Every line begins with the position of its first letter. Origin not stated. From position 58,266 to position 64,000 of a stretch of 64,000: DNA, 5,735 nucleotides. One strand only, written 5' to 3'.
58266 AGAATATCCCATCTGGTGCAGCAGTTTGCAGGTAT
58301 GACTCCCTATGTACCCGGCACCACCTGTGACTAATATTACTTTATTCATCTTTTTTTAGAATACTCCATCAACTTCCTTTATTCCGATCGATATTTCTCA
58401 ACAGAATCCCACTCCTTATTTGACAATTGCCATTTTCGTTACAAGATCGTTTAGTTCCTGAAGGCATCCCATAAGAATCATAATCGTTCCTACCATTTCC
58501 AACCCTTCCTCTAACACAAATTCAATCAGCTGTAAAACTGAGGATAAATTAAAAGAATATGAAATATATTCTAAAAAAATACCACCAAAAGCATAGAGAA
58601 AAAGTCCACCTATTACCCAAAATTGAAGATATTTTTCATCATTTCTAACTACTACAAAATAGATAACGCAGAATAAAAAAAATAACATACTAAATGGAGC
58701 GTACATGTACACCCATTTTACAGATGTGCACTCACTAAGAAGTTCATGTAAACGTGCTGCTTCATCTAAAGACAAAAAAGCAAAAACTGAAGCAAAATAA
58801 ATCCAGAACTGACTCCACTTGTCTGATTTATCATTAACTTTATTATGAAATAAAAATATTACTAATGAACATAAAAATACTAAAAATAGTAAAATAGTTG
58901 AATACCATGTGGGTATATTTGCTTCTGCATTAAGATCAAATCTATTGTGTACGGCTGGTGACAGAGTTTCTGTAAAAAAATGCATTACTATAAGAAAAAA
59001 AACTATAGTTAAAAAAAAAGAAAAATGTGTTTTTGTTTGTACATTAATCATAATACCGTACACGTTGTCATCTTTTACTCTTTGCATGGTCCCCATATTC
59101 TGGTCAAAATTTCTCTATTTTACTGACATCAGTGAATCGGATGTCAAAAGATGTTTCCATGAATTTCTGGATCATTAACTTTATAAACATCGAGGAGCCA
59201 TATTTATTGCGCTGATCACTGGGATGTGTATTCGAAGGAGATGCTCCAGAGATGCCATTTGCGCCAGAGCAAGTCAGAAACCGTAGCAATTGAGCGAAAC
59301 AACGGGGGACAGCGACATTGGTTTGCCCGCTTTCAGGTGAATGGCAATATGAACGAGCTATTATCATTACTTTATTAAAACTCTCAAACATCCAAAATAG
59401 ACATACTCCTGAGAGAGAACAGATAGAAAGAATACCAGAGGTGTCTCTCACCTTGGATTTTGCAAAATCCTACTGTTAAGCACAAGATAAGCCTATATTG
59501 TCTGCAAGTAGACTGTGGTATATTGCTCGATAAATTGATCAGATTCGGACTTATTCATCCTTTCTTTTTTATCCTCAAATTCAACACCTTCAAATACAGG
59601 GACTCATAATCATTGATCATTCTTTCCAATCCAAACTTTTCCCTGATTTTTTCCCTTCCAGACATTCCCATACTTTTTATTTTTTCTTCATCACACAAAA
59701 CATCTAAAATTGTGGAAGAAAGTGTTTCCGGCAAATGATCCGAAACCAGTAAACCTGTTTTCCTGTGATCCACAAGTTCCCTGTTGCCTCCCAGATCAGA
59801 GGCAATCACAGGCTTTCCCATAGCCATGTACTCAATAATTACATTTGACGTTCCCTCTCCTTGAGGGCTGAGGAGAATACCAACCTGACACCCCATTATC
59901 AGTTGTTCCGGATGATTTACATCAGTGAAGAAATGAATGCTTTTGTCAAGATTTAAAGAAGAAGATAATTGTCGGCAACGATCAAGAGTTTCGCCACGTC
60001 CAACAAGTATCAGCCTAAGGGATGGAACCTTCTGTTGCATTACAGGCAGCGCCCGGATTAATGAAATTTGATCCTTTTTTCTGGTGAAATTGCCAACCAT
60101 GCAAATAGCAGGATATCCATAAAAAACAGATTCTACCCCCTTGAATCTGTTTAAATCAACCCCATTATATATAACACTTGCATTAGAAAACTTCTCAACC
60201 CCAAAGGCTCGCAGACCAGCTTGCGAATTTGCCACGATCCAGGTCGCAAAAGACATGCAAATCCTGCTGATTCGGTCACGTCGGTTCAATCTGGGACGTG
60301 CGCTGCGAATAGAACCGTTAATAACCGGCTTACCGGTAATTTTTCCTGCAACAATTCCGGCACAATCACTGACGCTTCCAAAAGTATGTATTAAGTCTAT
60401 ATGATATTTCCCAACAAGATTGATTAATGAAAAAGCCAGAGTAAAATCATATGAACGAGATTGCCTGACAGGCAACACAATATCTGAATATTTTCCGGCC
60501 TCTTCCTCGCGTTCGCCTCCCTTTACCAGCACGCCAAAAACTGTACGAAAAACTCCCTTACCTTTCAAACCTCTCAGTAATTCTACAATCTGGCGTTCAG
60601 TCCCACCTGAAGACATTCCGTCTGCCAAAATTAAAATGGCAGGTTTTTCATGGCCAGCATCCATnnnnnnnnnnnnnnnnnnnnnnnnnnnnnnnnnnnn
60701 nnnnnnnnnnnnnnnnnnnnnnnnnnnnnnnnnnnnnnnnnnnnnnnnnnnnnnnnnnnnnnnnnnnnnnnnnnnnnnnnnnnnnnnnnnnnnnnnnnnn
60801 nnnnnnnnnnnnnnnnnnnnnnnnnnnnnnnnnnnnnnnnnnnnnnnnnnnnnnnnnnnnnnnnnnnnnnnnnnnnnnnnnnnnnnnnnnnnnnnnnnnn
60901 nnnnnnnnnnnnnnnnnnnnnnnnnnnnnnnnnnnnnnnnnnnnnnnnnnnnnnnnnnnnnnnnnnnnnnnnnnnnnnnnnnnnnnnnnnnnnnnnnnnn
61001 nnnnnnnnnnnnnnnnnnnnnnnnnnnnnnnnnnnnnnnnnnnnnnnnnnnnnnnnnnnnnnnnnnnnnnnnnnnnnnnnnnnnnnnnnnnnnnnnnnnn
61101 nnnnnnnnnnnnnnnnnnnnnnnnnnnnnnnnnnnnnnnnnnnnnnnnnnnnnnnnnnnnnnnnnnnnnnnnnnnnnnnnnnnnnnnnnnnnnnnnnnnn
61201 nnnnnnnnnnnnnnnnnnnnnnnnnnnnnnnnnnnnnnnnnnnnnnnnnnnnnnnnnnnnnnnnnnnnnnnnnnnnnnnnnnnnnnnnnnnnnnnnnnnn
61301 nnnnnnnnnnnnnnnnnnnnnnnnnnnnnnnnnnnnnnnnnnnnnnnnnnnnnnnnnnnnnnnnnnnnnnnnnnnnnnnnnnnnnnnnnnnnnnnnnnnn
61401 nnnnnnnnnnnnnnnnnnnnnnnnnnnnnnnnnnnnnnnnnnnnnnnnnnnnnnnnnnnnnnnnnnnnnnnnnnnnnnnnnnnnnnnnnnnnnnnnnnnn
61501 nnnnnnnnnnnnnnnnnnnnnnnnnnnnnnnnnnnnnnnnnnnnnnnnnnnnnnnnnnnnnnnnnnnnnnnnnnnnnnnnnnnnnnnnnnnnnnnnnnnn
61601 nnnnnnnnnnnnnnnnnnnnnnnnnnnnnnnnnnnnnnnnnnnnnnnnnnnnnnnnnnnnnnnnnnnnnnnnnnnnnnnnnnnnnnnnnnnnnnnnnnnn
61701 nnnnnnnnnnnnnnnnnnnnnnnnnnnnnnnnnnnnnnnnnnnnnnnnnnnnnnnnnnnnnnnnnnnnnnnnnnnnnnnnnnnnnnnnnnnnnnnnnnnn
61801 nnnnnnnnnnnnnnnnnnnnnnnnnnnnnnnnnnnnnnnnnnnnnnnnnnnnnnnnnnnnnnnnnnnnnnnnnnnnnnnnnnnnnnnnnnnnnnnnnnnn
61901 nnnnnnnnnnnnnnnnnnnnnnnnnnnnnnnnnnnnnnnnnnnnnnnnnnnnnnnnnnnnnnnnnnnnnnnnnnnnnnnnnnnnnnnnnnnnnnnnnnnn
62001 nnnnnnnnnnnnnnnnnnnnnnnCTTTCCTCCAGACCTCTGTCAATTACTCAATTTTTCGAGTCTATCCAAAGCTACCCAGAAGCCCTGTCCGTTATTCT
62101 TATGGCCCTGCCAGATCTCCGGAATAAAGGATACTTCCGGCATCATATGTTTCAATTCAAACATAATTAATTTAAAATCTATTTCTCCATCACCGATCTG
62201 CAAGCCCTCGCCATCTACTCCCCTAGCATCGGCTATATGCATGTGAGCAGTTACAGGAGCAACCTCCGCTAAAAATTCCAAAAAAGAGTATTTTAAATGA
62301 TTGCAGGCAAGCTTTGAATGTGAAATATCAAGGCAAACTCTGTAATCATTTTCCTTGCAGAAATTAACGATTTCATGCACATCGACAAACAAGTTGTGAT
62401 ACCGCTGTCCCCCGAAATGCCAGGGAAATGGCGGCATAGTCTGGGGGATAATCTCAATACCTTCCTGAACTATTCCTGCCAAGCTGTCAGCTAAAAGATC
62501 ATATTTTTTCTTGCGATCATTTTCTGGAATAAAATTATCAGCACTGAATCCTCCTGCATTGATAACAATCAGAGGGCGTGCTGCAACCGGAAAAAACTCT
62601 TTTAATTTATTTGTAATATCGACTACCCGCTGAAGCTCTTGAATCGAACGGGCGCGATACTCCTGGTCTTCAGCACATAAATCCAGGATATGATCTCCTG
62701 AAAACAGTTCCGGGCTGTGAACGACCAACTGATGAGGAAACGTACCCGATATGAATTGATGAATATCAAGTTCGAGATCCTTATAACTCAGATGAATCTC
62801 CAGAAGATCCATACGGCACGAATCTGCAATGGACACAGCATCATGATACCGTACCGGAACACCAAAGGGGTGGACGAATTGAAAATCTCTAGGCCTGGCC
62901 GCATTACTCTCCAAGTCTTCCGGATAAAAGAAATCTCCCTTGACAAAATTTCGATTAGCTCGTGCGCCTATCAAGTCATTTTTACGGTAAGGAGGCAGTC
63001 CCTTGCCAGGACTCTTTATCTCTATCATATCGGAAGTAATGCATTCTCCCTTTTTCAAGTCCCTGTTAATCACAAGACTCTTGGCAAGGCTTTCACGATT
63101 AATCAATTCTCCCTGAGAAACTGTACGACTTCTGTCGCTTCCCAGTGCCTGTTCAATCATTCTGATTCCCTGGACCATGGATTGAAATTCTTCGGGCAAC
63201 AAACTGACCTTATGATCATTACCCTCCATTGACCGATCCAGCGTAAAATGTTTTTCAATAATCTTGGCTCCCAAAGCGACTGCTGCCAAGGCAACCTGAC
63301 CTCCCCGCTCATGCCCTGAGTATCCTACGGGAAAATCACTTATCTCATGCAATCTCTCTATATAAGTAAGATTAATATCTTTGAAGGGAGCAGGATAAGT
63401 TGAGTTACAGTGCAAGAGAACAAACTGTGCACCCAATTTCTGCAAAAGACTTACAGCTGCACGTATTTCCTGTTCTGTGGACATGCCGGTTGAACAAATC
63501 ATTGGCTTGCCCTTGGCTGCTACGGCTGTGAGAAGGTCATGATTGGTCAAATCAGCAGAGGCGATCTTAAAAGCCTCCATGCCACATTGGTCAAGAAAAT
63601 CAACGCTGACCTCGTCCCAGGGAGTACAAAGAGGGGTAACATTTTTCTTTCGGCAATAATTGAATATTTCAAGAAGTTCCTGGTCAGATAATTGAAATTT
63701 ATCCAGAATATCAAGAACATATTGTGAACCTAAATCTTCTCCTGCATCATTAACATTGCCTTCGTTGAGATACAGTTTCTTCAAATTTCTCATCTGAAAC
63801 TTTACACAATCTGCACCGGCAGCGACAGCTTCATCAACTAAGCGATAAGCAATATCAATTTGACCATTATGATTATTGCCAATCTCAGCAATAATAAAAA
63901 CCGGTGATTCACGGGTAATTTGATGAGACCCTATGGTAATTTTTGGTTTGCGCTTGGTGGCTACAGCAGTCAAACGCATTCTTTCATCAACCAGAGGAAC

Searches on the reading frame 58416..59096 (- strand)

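Call 47: search_protein_families(library=pfam, proteins=[window:58416-59096:-], max_evalue=0.01)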
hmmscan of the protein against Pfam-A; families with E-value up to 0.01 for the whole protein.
window:58416-59096:- (226 aa): 1 family
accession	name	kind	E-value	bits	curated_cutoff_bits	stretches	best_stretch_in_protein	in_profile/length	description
PF13567.11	DUF4131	-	0.00089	19.4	31.6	0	63-108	4-42/165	Domain of unknown function (DUF4131)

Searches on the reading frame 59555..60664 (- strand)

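Call 47: search_protein_families(library=pfam, proteins=[window:59555-60664:-], max_evalue=0.01)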
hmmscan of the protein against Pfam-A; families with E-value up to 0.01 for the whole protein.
window:59555-60664:- (369 aa): 3 families
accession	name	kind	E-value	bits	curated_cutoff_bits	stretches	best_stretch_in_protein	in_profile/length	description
PF00534.26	Glycos_transf_1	-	7.7e-28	97.6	26.4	1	184-338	15-171/172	Glycosyl transferases group 1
PF13692.12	Glyco_trans_1_4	-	1.6e-26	93.7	27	1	185-325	2-142/142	Glycosyl transferases group 1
PF13439.12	Glyco_transf_4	-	1e-14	55.4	28.5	1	20-173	2-170/170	Glycosyltransferase Family 4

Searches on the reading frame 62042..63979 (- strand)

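Call 47: search_protein_families(library=pfam, proteins=[window:62042-63979:-], max_evalue=0.01)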
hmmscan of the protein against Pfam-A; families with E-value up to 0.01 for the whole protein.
window:62042-63979:- (645 aa): 4 families
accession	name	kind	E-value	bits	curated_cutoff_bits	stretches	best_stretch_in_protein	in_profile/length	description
PF03102.20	NeuB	-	2.2e-88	296.3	22.1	1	47-282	1-239/241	NeuB family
PF01261.30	AP_endonuc_2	-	6.9e-20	72.2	31.1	1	417-629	43-235/249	Xylose isomerase-like TIM barrel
PF08666.17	SAF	-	2.3e-09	38.1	21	1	300-357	2-63/63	SAF domain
PF13144.11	ChapFlgA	-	0.0084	16.6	23.8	0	301-359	3-63/122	Chaperone for flagella basal body P-ring formation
